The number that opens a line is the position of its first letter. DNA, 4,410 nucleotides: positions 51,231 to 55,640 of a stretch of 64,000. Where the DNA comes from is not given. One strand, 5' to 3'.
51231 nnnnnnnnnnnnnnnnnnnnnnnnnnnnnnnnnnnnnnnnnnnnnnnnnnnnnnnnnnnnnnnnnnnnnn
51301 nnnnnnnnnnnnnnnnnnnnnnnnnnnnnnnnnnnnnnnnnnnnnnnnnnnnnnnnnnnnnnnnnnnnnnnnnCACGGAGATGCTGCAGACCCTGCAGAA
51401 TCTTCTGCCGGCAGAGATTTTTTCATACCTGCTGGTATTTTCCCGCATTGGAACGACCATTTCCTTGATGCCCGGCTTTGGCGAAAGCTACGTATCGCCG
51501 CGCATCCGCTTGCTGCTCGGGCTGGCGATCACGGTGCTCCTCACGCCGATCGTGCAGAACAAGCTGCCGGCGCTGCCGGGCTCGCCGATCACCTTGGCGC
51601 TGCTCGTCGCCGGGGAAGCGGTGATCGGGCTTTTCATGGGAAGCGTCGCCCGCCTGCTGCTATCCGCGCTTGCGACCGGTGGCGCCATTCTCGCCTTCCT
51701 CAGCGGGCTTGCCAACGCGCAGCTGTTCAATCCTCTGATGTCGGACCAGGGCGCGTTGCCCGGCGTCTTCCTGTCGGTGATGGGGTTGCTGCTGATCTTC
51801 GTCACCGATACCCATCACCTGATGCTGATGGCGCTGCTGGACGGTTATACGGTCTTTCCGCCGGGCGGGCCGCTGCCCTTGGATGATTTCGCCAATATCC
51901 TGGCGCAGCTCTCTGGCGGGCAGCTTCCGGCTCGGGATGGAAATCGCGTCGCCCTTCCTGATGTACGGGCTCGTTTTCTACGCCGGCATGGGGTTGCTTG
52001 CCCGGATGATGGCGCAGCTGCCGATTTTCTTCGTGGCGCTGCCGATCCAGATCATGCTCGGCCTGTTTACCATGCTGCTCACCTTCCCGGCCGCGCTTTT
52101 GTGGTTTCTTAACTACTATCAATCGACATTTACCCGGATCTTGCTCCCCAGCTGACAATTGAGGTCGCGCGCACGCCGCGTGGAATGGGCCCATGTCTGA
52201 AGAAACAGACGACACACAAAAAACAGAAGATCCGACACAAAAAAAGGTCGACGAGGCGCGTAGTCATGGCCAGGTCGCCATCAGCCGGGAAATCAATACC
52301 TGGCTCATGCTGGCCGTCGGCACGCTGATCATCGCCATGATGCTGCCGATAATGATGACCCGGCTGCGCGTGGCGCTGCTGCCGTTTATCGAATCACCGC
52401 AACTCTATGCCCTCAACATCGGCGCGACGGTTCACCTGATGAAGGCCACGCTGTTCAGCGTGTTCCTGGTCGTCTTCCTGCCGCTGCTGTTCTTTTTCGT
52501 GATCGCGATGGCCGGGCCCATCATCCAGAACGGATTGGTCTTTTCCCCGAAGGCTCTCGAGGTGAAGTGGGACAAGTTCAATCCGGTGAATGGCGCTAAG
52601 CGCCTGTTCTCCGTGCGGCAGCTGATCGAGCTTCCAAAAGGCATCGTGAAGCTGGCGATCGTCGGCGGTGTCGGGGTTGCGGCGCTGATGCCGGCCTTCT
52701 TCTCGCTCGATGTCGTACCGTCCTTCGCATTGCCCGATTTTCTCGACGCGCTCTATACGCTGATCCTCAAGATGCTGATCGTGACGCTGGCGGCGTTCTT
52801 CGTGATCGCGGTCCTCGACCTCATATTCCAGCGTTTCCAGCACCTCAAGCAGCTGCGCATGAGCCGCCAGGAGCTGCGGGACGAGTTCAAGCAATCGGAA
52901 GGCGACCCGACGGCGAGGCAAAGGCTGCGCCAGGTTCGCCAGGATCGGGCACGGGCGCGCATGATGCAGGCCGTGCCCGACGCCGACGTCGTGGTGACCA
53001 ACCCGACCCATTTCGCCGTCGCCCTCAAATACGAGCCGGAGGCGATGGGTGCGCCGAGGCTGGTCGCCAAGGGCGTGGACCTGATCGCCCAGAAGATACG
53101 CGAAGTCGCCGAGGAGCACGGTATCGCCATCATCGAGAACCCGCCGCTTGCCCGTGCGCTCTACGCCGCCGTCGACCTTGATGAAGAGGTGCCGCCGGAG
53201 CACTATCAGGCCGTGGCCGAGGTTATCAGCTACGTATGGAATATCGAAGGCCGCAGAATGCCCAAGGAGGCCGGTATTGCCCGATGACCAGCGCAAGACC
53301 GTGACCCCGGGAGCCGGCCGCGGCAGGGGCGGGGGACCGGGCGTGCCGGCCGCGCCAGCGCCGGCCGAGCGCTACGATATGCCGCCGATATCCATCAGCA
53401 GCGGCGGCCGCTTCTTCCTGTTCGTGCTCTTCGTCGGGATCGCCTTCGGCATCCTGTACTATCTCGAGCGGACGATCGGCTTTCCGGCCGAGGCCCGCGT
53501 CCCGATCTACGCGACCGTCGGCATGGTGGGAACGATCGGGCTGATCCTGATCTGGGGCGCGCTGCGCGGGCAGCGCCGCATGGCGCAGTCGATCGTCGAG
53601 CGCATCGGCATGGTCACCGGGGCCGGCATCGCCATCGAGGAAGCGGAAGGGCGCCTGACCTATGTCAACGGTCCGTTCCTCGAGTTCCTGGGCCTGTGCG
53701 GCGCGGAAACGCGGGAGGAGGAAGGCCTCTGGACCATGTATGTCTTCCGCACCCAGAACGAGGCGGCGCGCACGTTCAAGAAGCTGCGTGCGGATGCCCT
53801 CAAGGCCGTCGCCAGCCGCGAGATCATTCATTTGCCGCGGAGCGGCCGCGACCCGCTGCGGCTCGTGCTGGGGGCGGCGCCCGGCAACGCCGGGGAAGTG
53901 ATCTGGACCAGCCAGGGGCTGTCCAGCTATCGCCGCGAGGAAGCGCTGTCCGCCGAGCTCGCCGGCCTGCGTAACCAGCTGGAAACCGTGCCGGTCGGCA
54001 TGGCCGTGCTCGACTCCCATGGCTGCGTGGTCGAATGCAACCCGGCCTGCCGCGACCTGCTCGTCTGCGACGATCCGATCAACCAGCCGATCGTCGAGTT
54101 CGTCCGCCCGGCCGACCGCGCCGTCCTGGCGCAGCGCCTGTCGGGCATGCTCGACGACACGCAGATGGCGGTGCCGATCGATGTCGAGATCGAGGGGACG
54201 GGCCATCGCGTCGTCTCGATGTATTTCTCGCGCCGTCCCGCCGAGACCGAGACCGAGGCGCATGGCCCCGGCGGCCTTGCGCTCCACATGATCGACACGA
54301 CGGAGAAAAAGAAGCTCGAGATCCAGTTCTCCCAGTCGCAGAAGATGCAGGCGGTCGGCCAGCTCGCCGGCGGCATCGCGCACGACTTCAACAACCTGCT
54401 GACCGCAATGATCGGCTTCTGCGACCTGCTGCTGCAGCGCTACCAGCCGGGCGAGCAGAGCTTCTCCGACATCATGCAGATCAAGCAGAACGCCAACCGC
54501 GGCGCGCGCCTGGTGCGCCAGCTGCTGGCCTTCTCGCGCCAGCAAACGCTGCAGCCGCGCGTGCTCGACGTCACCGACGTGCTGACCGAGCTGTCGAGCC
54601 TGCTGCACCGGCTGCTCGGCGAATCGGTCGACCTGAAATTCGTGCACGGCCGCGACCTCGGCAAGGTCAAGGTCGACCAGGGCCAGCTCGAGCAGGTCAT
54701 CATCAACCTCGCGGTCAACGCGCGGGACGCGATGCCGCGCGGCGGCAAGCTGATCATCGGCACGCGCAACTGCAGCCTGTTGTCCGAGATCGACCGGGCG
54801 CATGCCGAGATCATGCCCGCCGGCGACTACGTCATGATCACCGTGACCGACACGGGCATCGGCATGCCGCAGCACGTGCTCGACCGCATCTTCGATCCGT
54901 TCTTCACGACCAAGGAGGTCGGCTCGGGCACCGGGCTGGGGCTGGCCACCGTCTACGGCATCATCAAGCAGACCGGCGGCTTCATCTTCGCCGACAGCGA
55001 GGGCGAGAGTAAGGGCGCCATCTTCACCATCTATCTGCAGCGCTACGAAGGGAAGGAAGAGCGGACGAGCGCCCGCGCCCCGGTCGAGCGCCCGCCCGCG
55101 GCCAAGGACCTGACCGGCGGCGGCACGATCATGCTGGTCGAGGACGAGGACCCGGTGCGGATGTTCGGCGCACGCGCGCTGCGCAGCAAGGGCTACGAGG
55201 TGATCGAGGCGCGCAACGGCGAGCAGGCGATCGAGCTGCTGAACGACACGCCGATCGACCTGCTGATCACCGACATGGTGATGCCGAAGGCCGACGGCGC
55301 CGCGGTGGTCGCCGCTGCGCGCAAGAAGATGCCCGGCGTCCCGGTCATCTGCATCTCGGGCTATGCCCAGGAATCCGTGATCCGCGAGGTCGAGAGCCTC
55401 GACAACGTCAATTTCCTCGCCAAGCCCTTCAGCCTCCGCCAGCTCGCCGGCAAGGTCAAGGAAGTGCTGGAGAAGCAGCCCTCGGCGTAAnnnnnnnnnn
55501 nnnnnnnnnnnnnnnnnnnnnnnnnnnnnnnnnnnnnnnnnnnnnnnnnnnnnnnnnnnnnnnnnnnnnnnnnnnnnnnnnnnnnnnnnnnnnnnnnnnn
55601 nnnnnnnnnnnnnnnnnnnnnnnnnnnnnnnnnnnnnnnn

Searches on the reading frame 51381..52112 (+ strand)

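Call 14: search_protein_families(library=pfam, proteins=[window:51381-52112:+], max_evalue=0.01)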
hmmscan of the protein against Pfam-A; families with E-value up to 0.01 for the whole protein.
window:51381-52112:+ (243 aa): 1 family
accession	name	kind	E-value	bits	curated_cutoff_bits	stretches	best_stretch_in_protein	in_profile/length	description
PF01311.25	Bac_export_1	-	1.3e-34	120.3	27.8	1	14-178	2-159/230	Bacterial export proteins, family 1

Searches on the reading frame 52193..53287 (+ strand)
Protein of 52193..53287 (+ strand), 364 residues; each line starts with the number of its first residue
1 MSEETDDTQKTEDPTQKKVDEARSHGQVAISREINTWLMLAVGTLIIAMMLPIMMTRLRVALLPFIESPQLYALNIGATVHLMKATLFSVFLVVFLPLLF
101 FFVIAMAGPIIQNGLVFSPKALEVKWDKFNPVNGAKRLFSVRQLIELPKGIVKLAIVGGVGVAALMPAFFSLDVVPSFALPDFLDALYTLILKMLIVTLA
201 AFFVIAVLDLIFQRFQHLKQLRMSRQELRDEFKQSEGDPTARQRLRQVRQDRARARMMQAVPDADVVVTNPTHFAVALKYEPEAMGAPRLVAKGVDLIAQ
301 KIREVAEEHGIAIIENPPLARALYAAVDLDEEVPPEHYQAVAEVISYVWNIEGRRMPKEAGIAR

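Call 14: search_protein_families(library=pfam, proteins=[window:52193-53287:+], max_evalue=0.01)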
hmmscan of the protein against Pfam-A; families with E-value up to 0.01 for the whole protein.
window:52193-53287:+ (364 aa): 1 family
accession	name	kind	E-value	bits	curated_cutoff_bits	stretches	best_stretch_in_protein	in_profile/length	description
PF01312.24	Bac_export_2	-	1.1e-120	403.3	24.4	1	9-348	2-335/335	FlhB HrpN YscU SpaS Family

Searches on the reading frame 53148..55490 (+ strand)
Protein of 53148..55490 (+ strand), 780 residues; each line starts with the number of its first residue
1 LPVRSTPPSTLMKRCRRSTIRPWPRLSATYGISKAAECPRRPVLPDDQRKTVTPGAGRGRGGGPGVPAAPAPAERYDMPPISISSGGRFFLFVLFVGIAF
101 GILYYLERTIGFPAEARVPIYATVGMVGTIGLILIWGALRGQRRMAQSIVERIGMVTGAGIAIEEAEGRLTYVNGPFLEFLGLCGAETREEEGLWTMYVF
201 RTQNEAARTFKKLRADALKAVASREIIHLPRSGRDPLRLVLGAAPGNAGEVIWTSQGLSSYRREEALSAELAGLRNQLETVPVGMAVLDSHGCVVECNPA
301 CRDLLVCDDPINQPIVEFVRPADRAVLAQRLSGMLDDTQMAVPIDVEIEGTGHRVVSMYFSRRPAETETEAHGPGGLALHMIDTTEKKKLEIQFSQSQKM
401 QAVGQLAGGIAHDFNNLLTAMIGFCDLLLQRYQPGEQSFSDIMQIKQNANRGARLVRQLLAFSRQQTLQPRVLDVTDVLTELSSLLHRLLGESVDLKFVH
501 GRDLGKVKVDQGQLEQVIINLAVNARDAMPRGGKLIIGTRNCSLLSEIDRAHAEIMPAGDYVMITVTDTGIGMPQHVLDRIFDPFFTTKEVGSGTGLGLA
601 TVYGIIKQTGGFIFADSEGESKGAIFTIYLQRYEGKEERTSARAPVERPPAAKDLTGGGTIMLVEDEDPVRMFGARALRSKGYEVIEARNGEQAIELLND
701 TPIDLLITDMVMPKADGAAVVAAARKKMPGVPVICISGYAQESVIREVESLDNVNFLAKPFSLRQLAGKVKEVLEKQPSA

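Call 14: search_protein_families(library=pfam, proteins=[window:53148-55490:+], max_evalue=0.01)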
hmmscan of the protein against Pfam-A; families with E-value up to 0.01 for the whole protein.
window:53148-55490:+ (780 aa): 7 families
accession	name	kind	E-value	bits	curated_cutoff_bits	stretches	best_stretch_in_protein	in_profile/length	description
PF00072.30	Response_reg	-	2.2e-21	76.5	30.2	1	661-770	1-110/111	Response regulator receiver domain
PF02518.31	HATPase_c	-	3.7e-19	69.6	26.4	1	510-632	2-109/111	Histidine kinase-, DNA gyrase B-, and HSP90-like ATPase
PF00512.31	HisKA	-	7.7e-10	39.1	26.9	1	404-466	3-64/66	His Kinase A (phospho-acceptor) domain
PF13188.13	PAS_8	-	1.9e-08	34.3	21.8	1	274-311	3-43/65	PAS domain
PF00989.32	PAS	-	8.6e-08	32.6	22.6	1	274-358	3-89/113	PAS fold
PF13426.13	PAS_9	-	6.2e-06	26.9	27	0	282-334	1-56/103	PAS domain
PF08448.16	PAS_4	-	0.0013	19.4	23.1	0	278-388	1-109/110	PAS fold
